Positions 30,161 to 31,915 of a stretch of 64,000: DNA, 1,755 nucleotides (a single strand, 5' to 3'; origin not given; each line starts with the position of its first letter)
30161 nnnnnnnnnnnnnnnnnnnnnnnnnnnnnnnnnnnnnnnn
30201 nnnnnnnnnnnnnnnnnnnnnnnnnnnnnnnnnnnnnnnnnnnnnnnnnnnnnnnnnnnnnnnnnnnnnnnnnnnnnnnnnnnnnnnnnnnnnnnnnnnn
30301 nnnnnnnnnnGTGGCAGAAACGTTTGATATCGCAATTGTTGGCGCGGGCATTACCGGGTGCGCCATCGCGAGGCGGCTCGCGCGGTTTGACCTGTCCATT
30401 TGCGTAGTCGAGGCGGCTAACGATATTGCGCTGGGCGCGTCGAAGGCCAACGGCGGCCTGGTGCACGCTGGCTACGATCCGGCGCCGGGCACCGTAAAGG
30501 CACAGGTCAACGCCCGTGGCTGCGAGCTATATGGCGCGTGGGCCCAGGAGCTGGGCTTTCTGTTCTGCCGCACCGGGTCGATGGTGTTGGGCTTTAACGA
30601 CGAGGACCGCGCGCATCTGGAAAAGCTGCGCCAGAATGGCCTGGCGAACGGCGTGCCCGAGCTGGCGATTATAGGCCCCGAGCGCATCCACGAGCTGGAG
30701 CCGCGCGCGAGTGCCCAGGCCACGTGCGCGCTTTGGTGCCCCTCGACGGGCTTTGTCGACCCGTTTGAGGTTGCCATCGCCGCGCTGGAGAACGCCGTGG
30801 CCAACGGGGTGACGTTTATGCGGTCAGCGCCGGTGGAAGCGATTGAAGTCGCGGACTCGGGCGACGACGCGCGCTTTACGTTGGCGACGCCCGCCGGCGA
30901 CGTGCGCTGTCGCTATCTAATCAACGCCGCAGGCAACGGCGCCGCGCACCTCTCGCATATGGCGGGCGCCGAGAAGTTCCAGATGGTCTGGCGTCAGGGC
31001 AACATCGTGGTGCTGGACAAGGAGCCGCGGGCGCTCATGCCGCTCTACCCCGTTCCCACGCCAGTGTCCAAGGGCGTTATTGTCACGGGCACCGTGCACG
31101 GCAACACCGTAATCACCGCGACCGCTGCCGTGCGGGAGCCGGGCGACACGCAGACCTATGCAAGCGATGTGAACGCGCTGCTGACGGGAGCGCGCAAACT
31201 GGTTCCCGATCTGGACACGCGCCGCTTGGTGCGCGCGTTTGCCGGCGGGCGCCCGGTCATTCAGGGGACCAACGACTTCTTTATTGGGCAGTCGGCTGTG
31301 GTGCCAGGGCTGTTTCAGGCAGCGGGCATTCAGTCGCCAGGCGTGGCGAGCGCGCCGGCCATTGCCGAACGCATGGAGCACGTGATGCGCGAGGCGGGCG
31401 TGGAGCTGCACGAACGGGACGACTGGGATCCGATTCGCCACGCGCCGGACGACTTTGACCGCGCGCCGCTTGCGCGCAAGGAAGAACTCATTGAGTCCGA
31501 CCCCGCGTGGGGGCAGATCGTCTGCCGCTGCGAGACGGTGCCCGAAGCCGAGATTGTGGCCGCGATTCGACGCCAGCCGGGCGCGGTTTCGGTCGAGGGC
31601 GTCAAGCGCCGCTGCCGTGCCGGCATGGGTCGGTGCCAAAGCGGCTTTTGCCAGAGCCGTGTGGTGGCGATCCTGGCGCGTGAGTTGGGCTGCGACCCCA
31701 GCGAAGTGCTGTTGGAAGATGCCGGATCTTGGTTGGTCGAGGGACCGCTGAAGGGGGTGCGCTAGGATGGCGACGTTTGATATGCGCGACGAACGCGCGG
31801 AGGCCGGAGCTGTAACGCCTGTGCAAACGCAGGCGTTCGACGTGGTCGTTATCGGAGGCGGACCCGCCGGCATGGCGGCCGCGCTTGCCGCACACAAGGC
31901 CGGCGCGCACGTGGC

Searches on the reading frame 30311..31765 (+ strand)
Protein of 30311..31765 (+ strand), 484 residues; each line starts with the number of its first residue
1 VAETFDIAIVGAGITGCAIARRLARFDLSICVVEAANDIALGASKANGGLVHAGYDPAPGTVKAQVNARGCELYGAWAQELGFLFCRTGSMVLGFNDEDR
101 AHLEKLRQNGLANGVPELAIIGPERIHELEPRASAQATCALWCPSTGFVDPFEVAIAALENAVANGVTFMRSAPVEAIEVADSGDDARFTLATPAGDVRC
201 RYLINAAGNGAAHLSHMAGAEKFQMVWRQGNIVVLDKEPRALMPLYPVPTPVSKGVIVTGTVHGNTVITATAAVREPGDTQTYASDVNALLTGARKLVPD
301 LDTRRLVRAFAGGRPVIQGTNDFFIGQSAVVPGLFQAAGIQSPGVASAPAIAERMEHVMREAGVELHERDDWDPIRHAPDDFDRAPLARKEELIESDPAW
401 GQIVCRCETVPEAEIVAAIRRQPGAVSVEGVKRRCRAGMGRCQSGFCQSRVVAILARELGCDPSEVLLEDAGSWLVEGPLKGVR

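Call 7: search_protein_families(library=pfam, proteins=[window:30311-31765:+])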
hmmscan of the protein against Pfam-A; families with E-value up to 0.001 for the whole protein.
window:30311-31765:+ (484 aa): 7 families
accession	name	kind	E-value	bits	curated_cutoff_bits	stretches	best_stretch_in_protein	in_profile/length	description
PF01266.30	DAO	-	6.5e-62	210.5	27.9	1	6-355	1-350/353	FAD dependent oxidoreductase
PF04324.20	Fer2_BFD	-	3e-12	47.1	26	1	403-457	1-50/50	BFD-like [2Fe-2S] binding domain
PF13450.12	NAD_binding_8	-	4.4e-06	27.3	21.9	1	9-43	1-35/68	NAD(P)-binding Rossmann-like domain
PF05834.18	Lycopene_cycl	-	2e-05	24.3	23.4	1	6-41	1-38/380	Lycopene cyclase protein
PF00070.33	Pyr_redox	-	3.7e-05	24.6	22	0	7-39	2-34/82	Pyridine nucleotide-disulphide oxidoreductase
PF07992.20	Pyr_redox_2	-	3.9e-05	23.7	26.1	0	5-41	1-37/291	Pyridine nucleotide-disulphide oxidoreductase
PF01946.23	Thi4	-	0.00079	19.2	26.2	0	5-51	18-63/235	Thi4 family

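Call 10: find_encoding_contigs(protein=window:30311-31765:+, flank=3000, max_places=10)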
Protein window:30311-31765:+ (484 aa): 1 contig read that carries it; 1 place shown.
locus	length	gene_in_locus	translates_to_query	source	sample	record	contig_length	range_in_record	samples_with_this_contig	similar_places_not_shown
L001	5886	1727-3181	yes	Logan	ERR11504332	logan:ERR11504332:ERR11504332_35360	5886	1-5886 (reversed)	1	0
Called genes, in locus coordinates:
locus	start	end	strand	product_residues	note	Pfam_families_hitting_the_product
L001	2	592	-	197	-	?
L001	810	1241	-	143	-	PF13248:Zn_ribbon_3 (faint), PF12773:DZR, PF13240:Zn_Ribbon_1 (faint)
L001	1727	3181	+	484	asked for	PF01266:DAO, PF05834:Lycopene_cycl (faint), PF13450:NAD_binding_8 (weak), PF04324:Fer2_BFD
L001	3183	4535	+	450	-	PF00070:Pyr_redox (faint), PF00890:FAD_binding_2, PF01134:GIDA (weak), PF03486:HI0933_like, PF07992:Pyr_redox_2, PF12831:FAD_oxidored, PF13450:NAD_binding_8, PF13738:Pyr_redox_3 (faint)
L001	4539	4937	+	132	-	PF07892:DUF1667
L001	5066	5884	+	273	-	?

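Call 11: find_homologous_proteins(query=window:30311-31765:+, max_evalue=1e-50)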
Query window:30311-31765:+ (484 aa): 6181 proteins with E <= 1e-50 among 8000 candidates; the best 120 are listed.
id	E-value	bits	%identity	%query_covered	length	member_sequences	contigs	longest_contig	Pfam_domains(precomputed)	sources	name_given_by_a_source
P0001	0.0e+0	1214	94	74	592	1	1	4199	PF01266.31,PF13450.13,PF07992.21,PF00070.34,PF04324.21,PF05834.19,PF01494.26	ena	-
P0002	0.0e+0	1037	95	100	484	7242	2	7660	PF01266.31,PF13450.13,PF04324.21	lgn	-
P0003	0.0e+0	1035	95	100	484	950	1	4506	PF01266.31,PF13450.13,PF04324.21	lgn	-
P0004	0.0e+0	1034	95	100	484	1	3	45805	PF01266.31,PF13450.13,PF07992.21,PF00070.34,PF04324.21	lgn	-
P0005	0.0e+0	1033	95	100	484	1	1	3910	PF01266.31,PF13450.13,PF04324.21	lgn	-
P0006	0.0e+0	1031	94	100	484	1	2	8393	PF01266.31,PF13450.13,PF07992.21,PF04324.21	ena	-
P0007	0.0e+0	1028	94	100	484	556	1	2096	PF01266.31,PF13450.13,PF04324.21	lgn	-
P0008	0.0e+0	1028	94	100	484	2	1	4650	PF01266.31,PF13450.13,PF00070.34,PF04324.21,PF05834.19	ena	-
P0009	0.0e+0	1027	94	100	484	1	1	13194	PF01266.31,PF13450.13,PF07992.21,PF00070.34,PF04324.21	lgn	-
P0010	0.0e+0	1027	94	100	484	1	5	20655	PF01266.31,PF13450.13,PF04324.21,PF05834.19,PF01494.26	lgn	-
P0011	0.0e+0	1026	94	100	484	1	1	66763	PF01266.31,PF13450.13,PF00070.34,PF04324.21,PF05834.19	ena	-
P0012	0.0e+0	1026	94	100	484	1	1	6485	PF01266.31,PF13450.13,PF04324.21,PF05834.19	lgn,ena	-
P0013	0.0e+0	1025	94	100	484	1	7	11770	PF01266.31,PF13450.13,PF00070.34,PF04324.21,PF05834.19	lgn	-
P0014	0.0e+0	1025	94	100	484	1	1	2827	PF01266.31,PF13450.13,PF04324.21,PF05834.19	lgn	-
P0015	0.0e+0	1025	94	100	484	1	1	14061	PF01266.31,PF13450.13,PF04324.21,PF05834.19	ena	-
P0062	0.0e+0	1020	94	100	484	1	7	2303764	PF01266.31,PF13450.13,PF00070.34,PF04324.21,PF05834.19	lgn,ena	-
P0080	0.0e+0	1017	92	100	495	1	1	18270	PF01266.31,PF13450.13,PF04324.21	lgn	-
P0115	0.0e+0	1011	92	100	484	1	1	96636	PF01266.31,PF07992.21,PF04324.21,PF05834.19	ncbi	-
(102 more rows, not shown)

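Call 12: find_encoding_contigs(protein=P0115, flank=3000, max_places=4)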
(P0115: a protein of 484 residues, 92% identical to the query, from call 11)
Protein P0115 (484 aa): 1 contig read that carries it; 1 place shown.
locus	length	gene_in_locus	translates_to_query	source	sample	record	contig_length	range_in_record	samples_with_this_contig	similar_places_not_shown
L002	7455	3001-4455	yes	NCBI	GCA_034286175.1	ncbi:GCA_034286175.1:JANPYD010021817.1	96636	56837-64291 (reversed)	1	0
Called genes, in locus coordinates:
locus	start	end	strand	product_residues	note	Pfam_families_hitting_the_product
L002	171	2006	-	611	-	PF07973:tRNA_SAD, PF00587:tRNA-synt_2b, PF03129:HGTP_anticodon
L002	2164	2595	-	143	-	PF13248:Zn_ribbon_3 (faint), PF12773:DZR, PF13240:Zn_Ribbon_1 (faint)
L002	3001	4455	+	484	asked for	PF01266:DAO, PF05834:Lycopene_cycl (faint), PF07992:Pyr_redox_2 (faint), PF04324:Fer2_BFD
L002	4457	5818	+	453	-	PF00070:Pyr_redox (faint), PF00890:FAD_binding_2, PF01134:GIDA (weak), PF01266:DAO (weak), PF03486:HI0933_like, PF07992:Pyr_redox_2, PF12831:FAD_oxidored, PF13450:NAD_binding_8, +1 more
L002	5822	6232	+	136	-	PF07892:DUF1667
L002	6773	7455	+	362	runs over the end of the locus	PF01321:Creatinase_N (weak), PF00557:Peptidase_M24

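Call 13: find_encoding_contigs(protein=P0080, flank=3000, max_places=4)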
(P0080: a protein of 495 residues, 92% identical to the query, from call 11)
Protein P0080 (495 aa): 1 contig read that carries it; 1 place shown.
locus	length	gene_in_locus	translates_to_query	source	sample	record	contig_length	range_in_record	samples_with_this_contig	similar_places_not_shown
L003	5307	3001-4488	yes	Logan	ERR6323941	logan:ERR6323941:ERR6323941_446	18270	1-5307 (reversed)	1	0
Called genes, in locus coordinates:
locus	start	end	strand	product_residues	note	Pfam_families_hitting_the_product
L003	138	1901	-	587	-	PF07973:tRNA_SAD, PF00587:tRNA-synt_2b, PF03129:HGTP_anticodon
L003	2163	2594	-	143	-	PF13248:Zn_ribbon_3 (faint), PF12773:DZR, PF13240:Zn_Ribbon_1 (faint)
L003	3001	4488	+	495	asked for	PF01266:DAO, PF13450:NAD_binding_8 (weak), PF04324:Fer2_BFD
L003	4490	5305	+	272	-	?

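Call 14: find_encoding_contigs(protein=P0062, flank=3000, max_places=6)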
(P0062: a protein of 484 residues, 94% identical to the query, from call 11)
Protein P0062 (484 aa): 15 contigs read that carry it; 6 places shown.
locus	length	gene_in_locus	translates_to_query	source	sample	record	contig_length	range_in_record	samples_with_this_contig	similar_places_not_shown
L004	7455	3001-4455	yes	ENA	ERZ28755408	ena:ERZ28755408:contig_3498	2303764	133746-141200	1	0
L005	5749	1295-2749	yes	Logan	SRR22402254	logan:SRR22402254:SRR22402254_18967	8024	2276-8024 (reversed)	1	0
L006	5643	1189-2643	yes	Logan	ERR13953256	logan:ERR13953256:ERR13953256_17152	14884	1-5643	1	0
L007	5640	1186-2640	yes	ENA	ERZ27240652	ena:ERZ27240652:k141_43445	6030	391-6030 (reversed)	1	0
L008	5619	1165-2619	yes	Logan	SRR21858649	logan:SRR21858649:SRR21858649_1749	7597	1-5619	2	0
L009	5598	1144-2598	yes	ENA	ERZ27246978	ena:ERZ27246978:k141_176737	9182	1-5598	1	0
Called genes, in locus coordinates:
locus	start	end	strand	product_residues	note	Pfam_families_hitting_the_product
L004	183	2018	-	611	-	PF07973:tRNA_SAD, PF00587:tRNA-synt_2b, PF03129:HGTP_anticodon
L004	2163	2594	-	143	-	PF13248:Zn_ribbon_3 (faint), PF12773:DZR, PF13240:Zn_Ribbon_1 (faint)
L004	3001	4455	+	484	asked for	PF00070:Pyr_redox (faint), PF01266:DAO, PF05834:Lycopene_cycl (faint), PF13450:NAD_binding_8 (weak), PF04324:Fer2_BFD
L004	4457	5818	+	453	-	PF00890:FAD_binding_2, PF01134:GIDA (weak), PF01266:DAO (weak), PF01494:FAD_binding_3 (weak), PF03486:HI0933_like (weak), PF07992:Pyr_redox_2, PF12831:FAD_oxidored, PF13450:NAD_binding_8, +3 more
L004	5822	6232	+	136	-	PF07892:DUF1667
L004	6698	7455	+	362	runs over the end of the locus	PF01321:Creatinase_N (weak), PF00557:Peptidase_M24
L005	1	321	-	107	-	?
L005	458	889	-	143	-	PF13248:Zn_ribbon_3 (faint), PF12773:DZR, PF13240:Zn_Ribbon_1 (faint)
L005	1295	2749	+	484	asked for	PF00070:Pyr_redox (faint), PF01266:DAO, PF05834:Lycopene_cycl (faint), PF13450:NAD_binding_8 (weak), PF04324:Fer2_BFD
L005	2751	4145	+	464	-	PF00070:Pyr_redox (faint), PF00890:FAD_binding_2, PF01134:GIDA (weak), PF01494:FAD_binding_3 (weak), PF03486:HI0933_like, PF07992:Pyr_redox_2, PF12831:FAD_oxidored, PF13450:NAD_binding_8, +1 more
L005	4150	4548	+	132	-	PF07892:DUF1667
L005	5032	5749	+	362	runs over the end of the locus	PF01321:Creatinase_N (faint), PF00557:Peptidase_M24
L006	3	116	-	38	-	?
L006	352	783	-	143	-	PF13248:Zn_ribbon_3 (faint), PF12773:DZR, PF13240:Zn_Ribbon_1 (faint)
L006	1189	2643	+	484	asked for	PF00070:Pyr_redox (faint), PF01266:DAO, PF05834:Lycopene_cycl (faint), PF13450:NAD_binding_8 (weak), PF04324:Fer2_BFD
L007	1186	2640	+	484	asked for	PF00070:Pyr_redox (faint), PF01266:DAO, PF05834:Lycopene_cycl (faint), PF13450:NAD_binding_8 (weak), PF04324:Fer2_BFD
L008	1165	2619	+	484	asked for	PF00070:Pyr_redox (faint), PF01266:DAO, PF05834:Lycopene_cycl (faint), PF13450:NAD_binding_8 (weak), PF04324:Fer2_BFD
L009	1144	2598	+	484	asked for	PF00070:Pyr_redox (faint), PF01266:DAO, PF05834:Lycopene_cycl (faint), PF13450:NAD_binding_8 (weak), PF04324:Fer2_BFD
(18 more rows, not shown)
